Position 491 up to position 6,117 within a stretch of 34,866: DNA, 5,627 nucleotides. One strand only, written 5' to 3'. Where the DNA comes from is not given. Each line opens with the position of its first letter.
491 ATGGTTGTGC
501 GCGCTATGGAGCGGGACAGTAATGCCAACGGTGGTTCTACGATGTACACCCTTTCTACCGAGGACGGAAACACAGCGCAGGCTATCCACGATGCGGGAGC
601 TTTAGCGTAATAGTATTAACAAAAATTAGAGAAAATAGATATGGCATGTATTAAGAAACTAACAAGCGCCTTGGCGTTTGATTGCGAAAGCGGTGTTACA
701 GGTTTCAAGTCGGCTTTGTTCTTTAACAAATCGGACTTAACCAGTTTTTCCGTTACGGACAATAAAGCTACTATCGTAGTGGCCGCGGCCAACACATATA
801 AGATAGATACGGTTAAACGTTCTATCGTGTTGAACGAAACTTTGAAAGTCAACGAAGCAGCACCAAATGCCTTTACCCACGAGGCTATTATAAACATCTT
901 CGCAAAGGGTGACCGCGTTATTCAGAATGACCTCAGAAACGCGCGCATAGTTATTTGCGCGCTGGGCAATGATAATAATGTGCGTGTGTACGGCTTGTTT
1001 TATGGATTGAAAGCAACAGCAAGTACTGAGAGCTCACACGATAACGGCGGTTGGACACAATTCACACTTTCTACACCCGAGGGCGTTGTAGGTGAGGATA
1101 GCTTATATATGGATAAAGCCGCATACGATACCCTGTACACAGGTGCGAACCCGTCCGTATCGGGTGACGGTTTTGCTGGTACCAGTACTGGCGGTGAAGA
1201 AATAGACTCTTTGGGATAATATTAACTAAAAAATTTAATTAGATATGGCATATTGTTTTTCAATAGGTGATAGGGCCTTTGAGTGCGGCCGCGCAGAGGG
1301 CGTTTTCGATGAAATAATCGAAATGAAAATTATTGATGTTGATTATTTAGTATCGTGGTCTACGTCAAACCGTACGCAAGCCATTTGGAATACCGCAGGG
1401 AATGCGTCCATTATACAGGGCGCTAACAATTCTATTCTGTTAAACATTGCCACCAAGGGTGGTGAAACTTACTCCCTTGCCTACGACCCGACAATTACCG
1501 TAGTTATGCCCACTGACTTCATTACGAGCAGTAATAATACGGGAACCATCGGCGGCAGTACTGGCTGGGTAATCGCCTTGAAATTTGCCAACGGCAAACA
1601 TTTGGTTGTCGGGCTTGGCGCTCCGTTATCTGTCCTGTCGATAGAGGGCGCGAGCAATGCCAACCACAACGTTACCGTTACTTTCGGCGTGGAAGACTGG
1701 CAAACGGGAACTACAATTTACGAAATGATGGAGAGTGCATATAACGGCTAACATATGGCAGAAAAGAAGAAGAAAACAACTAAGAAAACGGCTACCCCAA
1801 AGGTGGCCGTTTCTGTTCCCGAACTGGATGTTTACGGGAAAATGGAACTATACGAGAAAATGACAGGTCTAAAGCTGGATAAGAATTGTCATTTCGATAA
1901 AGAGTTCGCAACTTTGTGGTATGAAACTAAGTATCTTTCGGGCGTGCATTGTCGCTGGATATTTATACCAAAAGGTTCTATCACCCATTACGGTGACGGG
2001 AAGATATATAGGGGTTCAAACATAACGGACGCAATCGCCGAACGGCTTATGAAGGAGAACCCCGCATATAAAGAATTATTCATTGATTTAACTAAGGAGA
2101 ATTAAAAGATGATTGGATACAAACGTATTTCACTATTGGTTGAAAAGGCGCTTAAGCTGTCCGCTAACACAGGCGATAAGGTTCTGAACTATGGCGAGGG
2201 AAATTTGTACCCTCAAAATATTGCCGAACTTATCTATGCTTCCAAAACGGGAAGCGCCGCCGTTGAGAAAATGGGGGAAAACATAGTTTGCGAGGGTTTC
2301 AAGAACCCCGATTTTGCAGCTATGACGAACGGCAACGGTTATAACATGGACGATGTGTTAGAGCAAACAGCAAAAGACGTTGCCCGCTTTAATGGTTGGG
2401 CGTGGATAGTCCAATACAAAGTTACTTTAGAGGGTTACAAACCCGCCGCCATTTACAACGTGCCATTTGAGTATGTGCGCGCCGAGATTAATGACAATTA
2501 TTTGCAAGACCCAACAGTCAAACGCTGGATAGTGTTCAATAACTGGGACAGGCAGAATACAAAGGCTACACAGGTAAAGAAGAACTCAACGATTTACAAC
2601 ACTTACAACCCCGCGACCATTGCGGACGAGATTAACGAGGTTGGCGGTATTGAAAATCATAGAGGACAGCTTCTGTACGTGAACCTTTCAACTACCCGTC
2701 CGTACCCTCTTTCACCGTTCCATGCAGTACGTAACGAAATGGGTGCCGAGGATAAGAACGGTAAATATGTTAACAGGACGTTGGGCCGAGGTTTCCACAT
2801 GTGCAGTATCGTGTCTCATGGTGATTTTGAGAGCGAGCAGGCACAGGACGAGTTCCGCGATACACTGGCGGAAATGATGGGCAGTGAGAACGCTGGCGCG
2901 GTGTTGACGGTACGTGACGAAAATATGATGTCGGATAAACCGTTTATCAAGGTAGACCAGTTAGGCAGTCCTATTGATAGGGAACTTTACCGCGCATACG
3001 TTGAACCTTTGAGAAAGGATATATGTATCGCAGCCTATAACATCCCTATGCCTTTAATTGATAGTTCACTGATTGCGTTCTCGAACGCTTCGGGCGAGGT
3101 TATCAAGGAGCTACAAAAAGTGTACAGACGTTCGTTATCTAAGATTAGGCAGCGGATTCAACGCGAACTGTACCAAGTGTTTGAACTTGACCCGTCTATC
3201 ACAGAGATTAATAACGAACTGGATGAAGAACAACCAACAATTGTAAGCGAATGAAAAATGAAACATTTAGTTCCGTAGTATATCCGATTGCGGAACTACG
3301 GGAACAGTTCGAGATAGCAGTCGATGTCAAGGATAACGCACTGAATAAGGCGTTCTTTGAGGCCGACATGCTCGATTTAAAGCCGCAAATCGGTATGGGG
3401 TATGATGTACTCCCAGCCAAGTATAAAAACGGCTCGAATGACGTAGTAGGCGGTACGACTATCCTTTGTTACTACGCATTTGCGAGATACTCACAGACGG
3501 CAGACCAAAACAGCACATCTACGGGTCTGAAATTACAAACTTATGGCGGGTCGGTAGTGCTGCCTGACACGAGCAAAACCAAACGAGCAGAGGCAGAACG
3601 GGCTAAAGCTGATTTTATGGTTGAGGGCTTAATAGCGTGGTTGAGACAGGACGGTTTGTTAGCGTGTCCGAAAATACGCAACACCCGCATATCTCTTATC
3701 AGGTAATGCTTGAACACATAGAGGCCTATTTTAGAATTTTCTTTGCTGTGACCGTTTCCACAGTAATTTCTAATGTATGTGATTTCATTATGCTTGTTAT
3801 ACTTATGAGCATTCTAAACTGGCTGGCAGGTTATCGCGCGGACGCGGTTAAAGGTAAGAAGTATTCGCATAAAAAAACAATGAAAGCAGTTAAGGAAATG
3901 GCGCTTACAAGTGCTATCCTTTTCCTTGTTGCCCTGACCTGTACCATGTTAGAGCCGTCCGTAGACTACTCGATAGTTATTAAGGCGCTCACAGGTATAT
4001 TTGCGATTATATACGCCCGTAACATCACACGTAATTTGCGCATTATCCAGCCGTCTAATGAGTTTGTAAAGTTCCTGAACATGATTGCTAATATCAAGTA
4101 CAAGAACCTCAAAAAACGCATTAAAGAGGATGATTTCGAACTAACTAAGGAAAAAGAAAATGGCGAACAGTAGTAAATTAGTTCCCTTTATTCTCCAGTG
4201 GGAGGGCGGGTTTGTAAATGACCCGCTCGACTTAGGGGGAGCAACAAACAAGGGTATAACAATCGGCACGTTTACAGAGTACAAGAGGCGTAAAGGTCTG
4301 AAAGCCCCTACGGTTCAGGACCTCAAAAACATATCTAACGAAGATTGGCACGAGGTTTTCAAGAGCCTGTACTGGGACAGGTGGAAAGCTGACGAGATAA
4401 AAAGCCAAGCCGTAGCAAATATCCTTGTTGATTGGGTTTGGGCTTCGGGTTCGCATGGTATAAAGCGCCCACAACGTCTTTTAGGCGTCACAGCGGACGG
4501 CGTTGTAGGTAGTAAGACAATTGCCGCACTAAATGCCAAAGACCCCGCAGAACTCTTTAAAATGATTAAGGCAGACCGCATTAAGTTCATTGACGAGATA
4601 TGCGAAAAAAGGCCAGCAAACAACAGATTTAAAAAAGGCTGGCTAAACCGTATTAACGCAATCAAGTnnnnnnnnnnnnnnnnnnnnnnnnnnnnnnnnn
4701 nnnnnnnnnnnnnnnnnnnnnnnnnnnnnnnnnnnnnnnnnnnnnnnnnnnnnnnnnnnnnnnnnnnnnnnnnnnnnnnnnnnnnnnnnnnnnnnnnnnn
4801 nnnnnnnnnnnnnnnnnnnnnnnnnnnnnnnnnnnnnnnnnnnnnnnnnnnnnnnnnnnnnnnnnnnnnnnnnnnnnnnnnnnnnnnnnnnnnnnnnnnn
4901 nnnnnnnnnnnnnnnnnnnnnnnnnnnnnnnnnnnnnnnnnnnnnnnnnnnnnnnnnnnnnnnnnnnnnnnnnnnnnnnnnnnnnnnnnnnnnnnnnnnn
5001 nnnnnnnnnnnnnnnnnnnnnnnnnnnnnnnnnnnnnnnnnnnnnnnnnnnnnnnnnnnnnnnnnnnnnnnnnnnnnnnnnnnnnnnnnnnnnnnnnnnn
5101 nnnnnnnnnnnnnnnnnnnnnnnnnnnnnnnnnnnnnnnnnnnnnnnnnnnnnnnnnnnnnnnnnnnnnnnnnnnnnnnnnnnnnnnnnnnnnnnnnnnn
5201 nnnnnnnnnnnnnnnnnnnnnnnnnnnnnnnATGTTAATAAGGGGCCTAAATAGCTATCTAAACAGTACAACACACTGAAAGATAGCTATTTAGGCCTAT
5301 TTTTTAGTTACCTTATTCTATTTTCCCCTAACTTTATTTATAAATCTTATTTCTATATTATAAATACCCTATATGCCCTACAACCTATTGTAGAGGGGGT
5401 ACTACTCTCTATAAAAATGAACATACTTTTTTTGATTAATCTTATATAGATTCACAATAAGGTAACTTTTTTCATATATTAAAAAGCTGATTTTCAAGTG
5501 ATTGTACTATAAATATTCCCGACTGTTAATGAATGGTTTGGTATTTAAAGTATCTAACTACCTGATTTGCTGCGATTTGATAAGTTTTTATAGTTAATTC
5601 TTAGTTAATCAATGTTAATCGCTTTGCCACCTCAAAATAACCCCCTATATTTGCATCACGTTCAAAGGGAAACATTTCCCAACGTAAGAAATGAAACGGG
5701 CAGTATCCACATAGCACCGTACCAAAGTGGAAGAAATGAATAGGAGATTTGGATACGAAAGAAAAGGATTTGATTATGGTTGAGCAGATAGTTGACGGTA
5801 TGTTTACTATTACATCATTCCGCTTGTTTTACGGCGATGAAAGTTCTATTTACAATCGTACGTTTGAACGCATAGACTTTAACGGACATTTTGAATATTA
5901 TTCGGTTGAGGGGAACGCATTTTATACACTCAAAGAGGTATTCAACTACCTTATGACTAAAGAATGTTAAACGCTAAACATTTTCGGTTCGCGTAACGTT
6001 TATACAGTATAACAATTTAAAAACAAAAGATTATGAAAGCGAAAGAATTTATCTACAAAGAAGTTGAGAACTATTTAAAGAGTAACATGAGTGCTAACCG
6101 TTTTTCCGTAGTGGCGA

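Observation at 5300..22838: The two large noncoding islands are imperfect inverted copies that bracket the entire early/replication module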

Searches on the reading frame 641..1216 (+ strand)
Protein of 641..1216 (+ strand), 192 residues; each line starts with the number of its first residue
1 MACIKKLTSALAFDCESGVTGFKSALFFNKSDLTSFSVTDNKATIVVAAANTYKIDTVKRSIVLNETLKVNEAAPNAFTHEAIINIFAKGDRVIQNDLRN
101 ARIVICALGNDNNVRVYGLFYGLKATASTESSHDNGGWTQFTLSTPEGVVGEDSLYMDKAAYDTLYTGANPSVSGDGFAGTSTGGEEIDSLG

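Call 24: search_protein_families(library=phrogs, proteins=[window:641-1216:+])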
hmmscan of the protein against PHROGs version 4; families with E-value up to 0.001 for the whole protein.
window:641-1216:+ (192 aa): 1 family
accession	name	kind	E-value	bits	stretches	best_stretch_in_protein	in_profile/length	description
phrog_21217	-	unknown function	4.3e-12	47.1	1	3-162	2-173/189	-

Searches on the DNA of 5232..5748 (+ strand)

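Call 6: search_dna_similar(query=window:5232-5748:+, collection=phages, mode=distant, max_rows=30)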
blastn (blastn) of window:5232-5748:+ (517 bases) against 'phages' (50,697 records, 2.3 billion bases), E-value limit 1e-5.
Records with a match: 1; places in all: 1; records where one place covers at least 80% of the query: 0.
Best place of each record, by identity: 80-90% 1.
By first word of the organism name: Bacteroides 1.
By host as written in the record: Bacteroides salyersiae BSC162 1.
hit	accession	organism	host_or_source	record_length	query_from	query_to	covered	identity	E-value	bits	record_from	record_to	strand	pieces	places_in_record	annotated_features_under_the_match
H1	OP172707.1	Bacteroides phage BS162P3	Bacteroides salyersiae BSC162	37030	320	517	38%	85.4%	6e-57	227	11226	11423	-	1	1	none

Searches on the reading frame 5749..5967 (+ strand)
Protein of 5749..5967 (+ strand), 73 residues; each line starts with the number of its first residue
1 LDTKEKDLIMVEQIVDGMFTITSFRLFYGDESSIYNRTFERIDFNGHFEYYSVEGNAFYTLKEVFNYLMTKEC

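Call 25: search_protein_families(library=pfam, max_evalue=0.01, proteins=[window:5749-5967:+])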
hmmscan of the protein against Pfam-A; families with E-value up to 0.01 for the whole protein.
window:5749-5967:+ (73 aa): 0 families

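Call 63: search_protein_families(library=ncbifam, max_evalue=0.01, proteins=[window:5776-5967:+])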
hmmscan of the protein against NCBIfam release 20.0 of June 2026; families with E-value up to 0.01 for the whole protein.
window:5776-5967:+ (64 aa): 0 families
